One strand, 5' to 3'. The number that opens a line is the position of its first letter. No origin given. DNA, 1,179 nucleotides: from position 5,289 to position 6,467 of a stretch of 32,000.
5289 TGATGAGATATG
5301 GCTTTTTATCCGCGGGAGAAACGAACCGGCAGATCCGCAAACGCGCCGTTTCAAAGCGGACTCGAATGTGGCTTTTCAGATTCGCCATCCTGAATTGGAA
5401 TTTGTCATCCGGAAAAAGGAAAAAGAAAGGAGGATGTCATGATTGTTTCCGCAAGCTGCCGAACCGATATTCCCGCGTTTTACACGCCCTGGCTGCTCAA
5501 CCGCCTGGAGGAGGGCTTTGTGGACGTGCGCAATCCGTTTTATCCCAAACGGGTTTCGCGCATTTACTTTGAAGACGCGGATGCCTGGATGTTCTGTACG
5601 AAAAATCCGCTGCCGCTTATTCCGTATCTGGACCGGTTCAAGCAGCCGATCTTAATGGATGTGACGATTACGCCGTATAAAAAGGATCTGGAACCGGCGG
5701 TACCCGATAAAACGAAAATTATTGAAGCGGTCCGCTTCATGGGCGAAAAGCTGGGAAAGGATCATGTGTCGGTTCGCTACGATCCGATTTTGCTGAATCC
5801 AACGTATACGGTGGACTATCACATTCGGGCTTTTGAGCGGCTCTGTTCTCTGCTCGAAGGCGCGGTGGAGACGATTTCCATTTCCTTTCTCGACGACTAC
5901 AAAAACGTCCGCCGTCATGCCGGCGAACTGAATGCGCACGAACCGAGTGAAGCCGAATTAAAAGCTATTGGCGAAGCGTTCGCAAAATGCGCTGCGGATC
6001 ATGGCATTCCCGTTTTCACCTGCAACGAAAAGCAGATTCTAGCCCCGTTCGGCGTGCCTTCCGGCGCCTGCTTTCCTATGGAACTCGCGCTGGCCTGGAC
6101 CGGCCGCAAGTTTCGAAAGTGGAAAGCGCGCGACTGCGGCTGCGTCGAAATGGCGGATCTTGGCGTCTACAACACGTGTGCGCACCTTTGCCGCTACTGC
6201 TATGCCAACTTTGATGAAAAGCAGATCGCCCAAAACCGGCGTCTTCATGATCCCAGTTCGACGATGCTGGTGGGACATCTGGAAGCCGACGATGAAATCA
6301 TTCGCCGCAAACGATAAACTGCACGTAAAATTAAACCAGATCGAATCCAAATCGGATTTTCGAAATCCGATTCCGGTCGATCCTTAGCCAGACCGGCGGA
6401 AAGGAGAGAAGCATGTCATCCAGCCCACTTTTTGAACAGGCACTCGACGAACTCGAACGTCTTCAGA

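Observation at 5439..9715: DUF1848 (CX3CX2C) gene coupled to a 1100-aa AEP-like / SF2 helicase / PLD-like protein: candidate uncharacterised nucleic-acid conflict module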

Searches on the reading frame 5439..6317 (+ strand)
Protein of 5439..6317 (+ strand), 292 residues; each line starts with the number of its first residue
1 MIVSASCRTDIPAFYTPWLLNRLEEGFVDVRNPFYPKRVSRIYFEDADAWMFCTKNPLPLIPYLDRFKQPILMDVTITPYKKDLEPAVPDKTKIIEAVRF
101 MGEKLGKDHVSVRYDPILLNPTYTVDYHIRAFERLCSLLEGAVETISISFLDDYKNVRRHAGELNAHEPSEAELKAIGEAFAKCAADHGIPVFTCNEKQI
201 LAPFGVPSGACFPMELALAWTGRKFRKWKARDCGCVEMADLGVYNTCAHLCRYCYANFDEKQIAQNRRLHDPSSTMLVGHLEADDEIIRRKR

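Call 6: search_protein_families(library=pfam, proteins=[window:5439-6317:+], max_evalue=0.01)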
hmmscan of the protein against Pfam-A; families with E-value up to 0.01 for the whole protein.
window:5439-6317:+ (292 aa): 1 family
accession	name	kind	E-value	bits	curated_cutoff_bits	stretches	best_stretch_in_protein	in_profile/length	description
PF08902.16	DUF1848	-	1.9e-81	274.2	30.5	1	2-256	1-262/262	Domain of unknown function (DUF1848)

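Call 7: search_protein_families(library=padloc, proteins=[window:5439-6317:+], max_evalue=0.01)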
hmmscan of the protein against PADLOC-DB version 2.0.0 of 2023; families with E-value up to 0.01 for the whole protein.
window:5439-6317:+ (292 aa): 1 family
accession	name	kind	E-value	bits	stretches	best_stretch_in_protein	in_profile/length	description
PDLC03815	RTasDUF1848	-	3.8e-30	103.5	1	1-258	1-240/242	DRT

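Call 20: search_protein_families(library=ncbifam, proteins=[window:5439-6317:+], max_evalue=0.001)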
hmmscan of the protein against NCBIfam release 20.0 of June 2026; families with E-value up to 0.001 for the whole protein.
window:5439-6317:+ (292 aa): 0 families

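Call 22: find_homologous_proteins(query=window:5439-6314:+, max_evalue=1e-10)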
Query window:5439-6314:+ (292 aa): 6358 proteins with E <= 1e-10 among 7324 candidates; the best 120 are listed.
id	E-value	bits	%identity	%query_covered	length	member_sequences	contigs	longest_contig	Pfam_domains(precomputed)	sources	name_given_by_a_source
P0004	1.5e-201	686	100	100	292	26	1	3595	PF08902.17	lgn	-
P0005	8.3e-143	493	70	100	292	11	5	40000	PF08902.17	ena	-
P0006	2.3e-136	472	68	100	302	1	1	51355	PF08902.17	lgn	-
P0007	1.6e-132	459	67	100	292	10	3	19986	PF08902.17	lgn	-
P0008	3.8e-131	455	65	100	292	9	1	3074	PF08902.17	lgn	-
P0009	5.8e-129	448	65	100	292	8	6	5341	PF08902.17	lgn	-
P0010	5.9e-125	434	64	99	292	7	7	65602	PF08902.17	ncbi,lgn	-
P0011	6.2e-125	434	63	100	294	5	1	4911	PF08902.17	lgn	-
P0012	6.4e-125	434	63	100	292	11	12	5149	PF08902.17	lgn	-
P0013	1.3e-124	433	65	100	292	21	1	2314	PF08902.17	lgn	-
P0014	2.3e-123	429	63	99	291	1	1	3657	PF08902.17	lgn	-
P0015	2.7e-119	416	61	100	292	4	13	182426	PF08902.17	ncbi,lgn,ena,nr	ncbi:MAG: DUF1848 domain-containing protein [Ileibacterium sp.]|nr:DUF1848 domain-containing protein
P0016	1.1e-118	414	60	100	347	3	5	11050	PF08902.17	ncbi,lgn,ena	-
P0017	2.6e-118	413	60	100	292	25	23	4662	PF08902.17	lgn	-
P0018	6.7e-118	411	59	99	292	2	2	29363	PF08902.17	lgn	-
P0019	1.0e-117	411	61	100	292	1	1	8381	PF08902.17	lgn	-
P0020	3.3e-117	409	60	100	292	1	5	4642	PF08902.17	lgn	-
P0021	1.5e-116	407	58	100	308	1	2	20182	PF08902.17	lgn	-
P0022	3.2e-116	406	59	100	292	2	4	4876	PF08902.17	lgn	-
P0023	4.9e-116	405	60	99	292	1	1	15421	PF08902.17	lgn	-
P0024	1.2e-114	401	57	100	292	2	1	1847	PF08902.17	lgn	-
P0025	1.2e-114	401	59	98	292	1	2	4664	PF08902.17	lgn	-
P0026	4.7e-114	399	58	100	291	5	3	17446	PF08902.17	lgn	-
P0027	6.7e-113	395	57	100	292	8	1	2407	PF08902.17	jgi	jgi:hypothetical protein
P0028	3.5e-111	389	56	99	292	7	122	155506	PF08902.17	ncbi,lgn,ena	-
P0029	4.0e-111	389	56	100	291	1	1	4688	PF08902.17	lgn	-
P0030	4.7e-111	389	57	100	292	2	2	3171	PF08902.17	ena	-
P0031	9.0e-111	388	57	100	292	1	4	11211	PF08902.17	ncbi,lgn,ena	-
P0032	4.0e-110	386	57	100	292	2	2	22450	PF08902.17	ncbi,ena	-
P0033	7.0e-110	385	55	100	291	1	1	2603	PF08902.17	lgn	-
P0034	1.7e-109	384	55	100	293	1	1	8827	PF08902.17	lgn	-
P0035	3.8e-109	383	57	100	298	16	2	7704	PF08902.17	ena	-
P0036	6.9e-109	382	54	100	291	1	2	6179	PF08902.17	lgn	-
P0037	1.1e-108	381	56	99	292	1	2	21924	PF08902.17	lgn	-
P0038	1.6e-108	380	57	100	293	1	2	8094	PF08902.17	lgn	-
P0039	1.6e-108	380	56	100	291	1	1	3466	PF08902.17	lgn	-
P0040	1.9e-108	380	55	100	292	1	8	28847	PF08902.17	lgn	-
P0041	2.1e-108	380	56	99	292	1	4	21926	PF08902.17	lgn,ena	-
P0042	2.3e-108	380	56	100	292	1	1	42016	PF08902.17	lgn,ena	-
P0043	2.7e-108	380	56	100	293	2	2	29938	PF08902.17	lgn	-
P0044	3.7e-108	379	55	100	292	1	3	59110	PF08902.17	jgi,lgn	-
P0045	4.4e-108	379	54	100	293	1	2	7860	PF08902.17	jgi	jgi:hypothetical protein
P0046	5.5e-108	379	55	100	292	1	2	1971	PF08902.17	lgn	-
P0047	8.4e-108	378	55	100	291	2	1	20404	PF08902.17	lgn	-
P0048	1.4e-107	377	55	100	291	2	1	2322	PF08902.17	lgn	-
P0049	1.4e-107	377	54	100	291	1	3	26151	PF08902.17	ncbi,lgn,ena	-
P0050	1.6e-107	377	54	99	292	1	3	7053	PF08902.17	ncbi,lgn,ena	-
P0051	1.6e-107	377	54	99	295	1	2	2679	PF08902.17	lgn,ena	-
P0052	1.6e-107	377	55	100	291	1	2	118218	PF08902.17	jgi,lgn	-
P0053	2.5e-107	377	55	100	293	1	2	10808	PF08902.17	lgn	-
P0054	2.9e-107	376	54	99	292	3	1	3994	PF08902.17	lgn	-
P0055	2.9e-107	376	54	99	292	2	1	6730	PF08902.17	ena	-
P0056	3.2e-107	376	54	100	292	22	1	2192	PF08902.17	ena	-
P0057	3.3e-107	376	54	100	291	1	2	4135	PF08902.17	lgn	-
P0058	7.6e-107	375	54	99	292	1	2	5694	PF08902.17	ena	-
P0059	7.7e-107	375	54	99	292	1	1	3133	PF08902.17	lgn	-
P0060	7.9e-107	375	54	99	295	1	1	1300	PF08902.17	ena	-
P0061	9.6e-107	375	55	99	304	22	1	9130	PF08902.17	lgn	-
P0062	9.6e-107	375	56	100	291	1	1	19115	PF08902.17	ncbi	-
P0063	1.2e-106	374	53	100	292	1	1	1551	PF08902.17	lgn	-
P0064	1.5e-106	374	54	100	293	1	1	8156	PF08902.17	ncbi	-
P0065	1.9e-106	374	54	100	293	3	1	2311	PF08902.17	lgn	-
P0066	2.1e-106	373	54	100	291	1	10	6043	PF08902.17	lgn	-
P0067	3.2e-106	373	55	100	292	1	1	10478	PF08902.17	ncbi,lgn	-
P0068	3.4e-106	373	55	100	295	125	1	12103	PF08902.17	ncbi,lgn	-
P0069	3.7e-106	373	56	100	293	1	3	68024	PF08902.17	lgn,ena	-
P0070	4.0e-106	373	53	100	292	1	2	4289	PF08902.17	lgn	-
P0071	4.1e-106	373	54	100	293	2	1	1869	PF08902.17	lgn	-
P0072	4.1e-106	373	54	100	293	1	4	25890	PF08902.17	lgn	-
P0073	4.4e-106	372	55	100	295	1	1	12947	PF08902.17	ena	-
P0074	4.6e-106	372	54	99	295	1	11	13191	PF08902.17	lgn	-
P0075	5.4e-106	372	52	100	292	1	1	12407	PF08902.17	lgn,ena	-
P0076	6.3e-106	372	56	96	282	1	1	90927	PF08902.17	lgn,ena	-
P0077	6.5e-106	372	55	100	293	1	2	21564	PF08902.17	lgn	-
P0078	7.0e-106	372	54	100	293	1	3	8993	PF08902.17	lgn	-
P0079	7.8e-106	372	55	100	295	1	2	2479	PF08902.17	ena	-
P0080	8.3e-106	372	54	100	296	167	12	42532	PF08902.17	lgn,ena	-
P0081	8.7e-106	371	55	100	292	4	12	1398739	PF08902.17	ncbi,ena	-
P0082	8.8e-106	371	54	99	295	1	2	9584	PF08902.17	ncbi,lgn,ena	-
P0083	8.9e-106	371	53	100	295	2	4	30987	PF08902.17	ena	-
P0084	9.4e-106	371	54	100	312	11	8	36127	PF08902.17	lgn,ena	-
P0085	9.5e-106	371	53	100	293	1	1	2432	PF08902.17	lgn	-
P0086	9.6e-106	371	55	100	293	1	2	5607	PF08902.17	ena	-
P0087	1.3e-105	371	53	100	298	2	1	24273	PF08902.17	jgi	-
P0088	1.3e-105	371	55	99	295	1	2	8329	PF08902.17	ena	-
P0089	1.3e-105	371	54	100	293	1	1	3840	PF08902.17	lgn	-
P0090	1.6e-105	371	54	100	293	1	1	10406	PF08902.17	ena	-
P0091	2.0e-105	370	52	100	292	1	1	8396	PF08902.17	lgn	-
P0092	2.1e-105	370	55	100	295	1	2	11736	PF08902.17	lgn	-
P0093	2.1e-105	370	55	100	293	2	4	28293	PF08902.17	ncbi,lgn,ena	-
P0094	2.3e-105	370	54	99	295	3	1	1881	PF08902.17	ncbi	-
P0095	2.4e-105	370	56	100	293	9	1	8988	PF08902.17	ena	-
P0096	2.7e-105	370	55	100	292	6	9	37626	PF08902.17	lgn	-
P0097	2.9e-105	370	55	100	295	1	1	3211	PF08902.17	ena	-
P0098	3.2e-105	370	55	100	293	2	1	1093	PF08902.17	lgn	-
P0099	3.8e-105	369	55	100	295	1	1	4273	PF08902.17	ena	-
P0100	4.0e-105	369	54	100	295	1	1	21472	PF08902.17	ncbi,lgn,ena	-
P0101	4.0e-105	369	55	100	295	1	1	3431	PF08902.17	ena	-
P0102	4.0e-105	369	54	100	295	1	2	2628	PF08902.17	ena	-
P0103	4.0e-105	369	55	100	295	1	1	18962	PF08902.17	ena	-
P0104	5.0e-105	369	55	100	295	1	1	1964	PF08902.17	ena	-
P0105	5.9e-105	369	55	100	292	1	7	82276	PF08902.17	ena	-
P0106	6.6e-105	369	54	98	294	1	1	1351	PF08902.17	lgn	-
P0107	7.1e-105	368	54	100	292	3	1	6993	PF08902.17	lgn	-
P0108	7.6e-105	368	54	100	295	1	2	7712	PF08902.17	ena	-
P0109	7.6e-105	368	54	100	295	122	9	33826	PF08902.17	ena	-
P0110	8.6e-105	368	53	98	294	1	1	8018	PF08902.17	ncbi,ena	-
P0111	9.1e-105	368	53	100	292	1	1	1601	PF08902.17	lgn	-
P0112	1.0e-104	368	55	100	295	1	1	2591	PF08902.17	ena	-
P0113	1.0e-104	368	54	100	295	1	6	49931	PF08902.17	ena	-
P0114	1.1e-104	368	54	100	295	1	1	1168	PF08902.17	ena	-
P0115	1.1e-104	368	54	100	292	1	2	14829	PF08902.17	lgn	-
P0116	1.2e-104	368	52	99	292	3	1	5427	PF08902.17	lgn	-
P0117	1.2e-104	368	55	99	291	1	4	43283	PF08902.17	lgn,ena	-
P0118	1.3e-104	368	54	99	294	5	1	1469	PF08902.17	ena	-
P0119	1.4e-104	368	54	100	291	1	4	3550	PF08902.17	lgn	-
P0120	1.4e-104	367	54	100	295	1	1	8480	PF08902.17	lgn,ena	-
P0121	1.4e-104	367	54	100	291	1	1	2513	PF08902.17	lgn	-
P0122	1.5e-104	367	52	100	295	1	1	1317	PF08902.17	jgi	-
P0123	1.6e-104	367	54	100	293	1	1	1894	PF08902.17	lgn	-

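Call 23: find_encoding_contigs(protein=P0005, flank=8000, max_places=2)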
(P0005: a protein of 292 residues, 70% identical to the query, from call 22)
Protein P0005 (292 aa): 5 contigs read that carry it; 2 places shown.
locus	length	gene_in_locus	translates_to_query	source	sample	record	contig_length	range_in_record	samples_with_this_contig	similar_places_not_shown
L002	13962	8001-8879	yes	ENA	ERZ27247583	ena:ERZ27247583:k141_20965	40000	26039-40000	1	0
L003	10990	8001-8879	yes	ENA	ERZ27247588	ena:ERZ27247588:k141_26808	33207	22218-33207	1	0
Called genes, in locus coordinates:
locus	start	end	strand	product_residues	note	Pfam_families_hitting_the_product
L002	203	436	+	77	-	-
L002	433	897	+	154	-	-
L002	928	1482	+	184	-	-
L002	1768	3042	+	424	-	-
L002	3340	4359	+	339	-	PF00248:Aldo_ket_red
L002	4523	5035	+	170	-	PF00132:Hexapep, PF14602:Hexapep_2 (weak)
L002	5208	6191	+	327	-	PF03576:Peptidase_S58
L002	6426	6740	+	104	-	PF03083:MtN3_slv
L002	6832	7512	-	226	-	PF00702:Hydrolase, PF12710:HAD (weak), PF13419:HAD_2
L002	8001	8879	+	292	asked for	PF08902:DUF1848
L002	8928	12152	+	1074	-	PF22548:AEP-TOTE, PF04851:ResIII, PF00270:DEAD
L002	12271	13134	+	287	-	PF03682:UPF0158, PF00583:Acetyltransf_1 (weak)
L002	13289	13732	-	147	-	PF01521:Fe-S_biosyn (weak)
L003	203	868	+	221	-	-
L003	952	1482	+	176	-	-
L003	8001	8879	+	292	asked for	PF08902:DUF1848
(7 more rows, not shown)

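Call 24: find_encoding_contigs(protein=P0006, flank=8000, max_places=2)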
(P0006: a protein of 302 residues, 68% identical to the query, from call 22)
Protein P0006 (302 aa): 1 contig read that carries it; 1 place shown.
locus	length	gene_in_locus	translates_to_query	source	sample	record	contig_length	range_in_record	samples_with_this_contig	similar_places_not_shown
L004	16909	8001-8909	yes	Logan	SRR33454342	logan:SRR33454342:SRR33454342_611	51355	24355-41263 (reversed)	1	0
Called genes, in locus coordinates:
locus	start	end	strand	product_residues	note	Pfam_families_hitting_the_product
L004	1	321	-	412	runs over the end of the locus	PF02698:DUF218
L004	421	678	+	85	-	PF03083:MtN3_slv (weak)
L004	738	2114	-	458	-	PF01554:MatE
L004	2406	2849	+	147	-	PF00392:GntR, PF13545:HTH_Crp_2 (weak)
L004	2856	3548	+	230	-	PF00005:ABC_tran, PF13304:AAA_21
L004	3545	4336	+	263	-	-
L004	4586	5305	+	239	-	PF00005:ABC_tran, PF13304:AAA_21 (weak)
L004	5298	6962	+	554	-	-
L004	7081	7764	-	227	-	PF00702:Hydrolase, PF13419:HAD_2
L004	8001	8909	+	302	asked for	PF08902:DUF1848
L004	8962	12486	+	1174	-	PF22548:AEP-TOTE, PF00270:DEAD, PF04851:ResIII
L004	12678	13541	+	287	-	PF03682:UPF0158, PF00583:Acetyltransf_1 (weak)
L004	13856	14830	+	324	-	PF13676:TIR_2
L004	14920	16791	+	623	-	-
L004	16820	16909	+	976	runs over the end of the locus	PF00069:Pkinase (weak)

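Call 25: find_encoding_contigs(protein=P0010, flank=8000, max_places=2)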
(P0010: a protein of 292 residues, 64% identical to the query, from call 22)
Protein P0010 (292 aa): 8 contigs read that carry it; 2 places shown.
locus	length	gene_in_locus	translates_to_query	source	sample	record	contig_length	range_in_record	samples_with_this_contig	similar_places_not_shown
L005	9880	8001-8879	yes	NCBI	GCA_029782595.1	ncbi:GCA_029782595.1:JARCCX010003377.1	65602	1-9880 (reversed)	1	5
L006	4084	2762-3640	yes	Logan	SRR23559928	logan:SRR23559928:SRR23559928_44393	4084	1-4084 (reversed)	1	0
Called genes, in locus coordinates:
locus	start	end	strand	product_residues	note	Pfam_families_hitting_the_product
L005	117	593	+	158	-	PF00132:Hexapep, PF14602:Hexapep_2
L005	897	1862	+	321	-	PF03576:Peptidase_S58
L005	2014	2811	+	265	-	PF00106:adh_short, PF08659:KR (weak), PF13561:adh_short_C2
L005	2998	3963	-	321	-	-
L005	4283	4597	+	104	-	PF01022:HTH_5, PF12840:HTH_20, PF08279:HTH_11 (weak)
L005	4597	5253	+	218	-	PF07853:DUF1648, PF13630:SdpI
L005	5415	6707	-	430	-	PF01554:MatE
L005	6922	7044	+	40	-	-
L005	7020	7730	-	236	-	PF00702:Hydrolase, PF13419:HAD_2, PF13242:Hydrolase_like (faint)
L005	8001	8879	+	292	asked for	PF08902:DUF1848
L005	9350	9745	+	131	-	PF00135:COesterase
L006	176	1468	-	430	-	PF01554:MatE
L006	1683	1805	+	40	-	-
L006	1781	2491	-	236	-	PF00702:Hydrolase, PF13419:HAD_2, PF13242:Hydrolase_like (faint)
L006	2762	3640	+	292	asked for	PF08902:DUF1848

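Call 33: search_solved_structures(query=window:5439-6314:+, max_evalue=1)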
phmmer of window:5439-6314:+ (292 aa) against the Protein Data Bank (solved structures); distinct sequences matched with E-value up to 1: 0.

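Call 43: find_related_loci(query=A2, collection=viral_contigs, flank=8000)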
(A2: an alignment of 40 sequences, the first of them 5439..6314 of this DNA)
Query A2 (292 aa) in viral_contigs; peptide patterns used: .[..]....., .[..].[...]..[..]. (x = any residue, [..] = any of these).
85 stretches matched a pattern; 30 encode a relative of the query (tblastn E <= 1e-3); 30 distinct loci.
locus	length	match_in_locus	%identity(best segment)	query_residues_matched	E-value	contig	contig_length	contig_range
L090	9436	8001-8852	51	1-291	7e-98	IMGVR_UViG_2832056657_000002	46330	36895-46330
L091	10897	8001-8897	39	1-291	6e-68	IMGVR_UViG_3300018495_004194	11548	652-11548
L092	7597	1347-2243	39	1-291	5e-68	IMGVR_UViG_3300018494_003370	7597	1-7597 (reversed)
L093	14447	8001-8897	39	1-291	6e-68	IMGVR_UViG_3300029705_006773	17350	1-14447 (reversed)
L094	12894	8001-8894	38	1-291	4e-67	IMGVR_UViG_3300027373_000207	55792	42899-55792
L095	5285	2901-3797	38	1-291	3e-61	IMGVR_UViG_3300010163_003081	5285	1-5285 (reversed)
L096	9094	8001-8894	36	1-290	1e-58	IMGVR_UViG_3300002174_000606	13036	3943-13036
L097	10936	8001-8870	37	1-279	2e-53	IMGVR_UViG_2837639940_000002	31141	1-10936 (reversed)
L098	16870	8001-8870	35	1-290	1e-48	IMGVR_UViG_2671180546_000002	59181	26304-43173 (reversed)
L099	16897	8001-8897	36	1-291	4e-61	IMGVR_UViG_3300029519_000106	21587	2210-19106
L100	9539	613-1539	28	1-278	2e-40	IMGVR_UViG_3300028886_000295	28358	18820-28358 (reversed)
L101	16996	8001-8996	32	2-279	3e-39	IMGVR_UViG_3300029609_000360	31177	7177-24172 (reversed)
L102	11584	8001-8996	32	2-279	1e-38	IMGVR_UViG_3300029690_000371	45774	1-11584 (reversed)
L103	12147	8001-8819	33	2-257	1e-37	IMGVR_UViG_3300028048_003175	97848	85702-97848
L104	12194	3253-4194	30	1-277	1e-36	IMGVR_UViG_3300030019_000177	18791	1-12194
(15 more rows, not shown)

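Call 47: predict_structure(alignment_id=A2)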
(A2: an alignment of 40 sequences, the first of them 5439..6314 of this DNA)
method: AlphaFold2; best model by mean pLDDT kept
length: 292 residues; sequences in the alignment: 40
mean_pLDDT: 95.1   pTM: 0.91
mean pLDDT of the five models: 95.1, 95.0, 94.9, 94.0, 93.9
residues with pLDDT >= 90: 268; 70-90: 23; 50-70: 1; < 50: 0
segments of 3 or more residues with pLDDT < 50: none
pLDDT, mean of each block of 10 residues (from residue 1): 85 97 97 91 96 96 97 97 95 98 97 97 99 98 97 94 97 99 98 94 97 95 91 88 93 92 96 96 95 76
secondary structure, 60 per line:
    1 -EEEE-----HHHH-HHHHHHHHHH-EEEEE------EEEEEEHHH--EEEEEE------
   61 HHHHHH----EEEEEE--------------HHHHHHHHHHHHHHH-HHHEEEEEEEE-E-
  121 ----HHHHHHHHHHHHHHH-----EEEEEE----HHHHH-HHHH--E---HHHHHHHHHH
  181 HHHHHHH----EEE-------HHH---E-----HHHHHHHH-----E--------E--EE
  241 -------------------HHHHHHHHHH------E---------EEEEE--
elements in order: E2-5 H11-14 H16-25 E27-31 E38-43 E49-54 H61-66 E71-76 H91-105 E110-117 H125-139 E145-150 H155-159 H161-164 H171-187 E192-194 H214-221 H260-269 E286-290
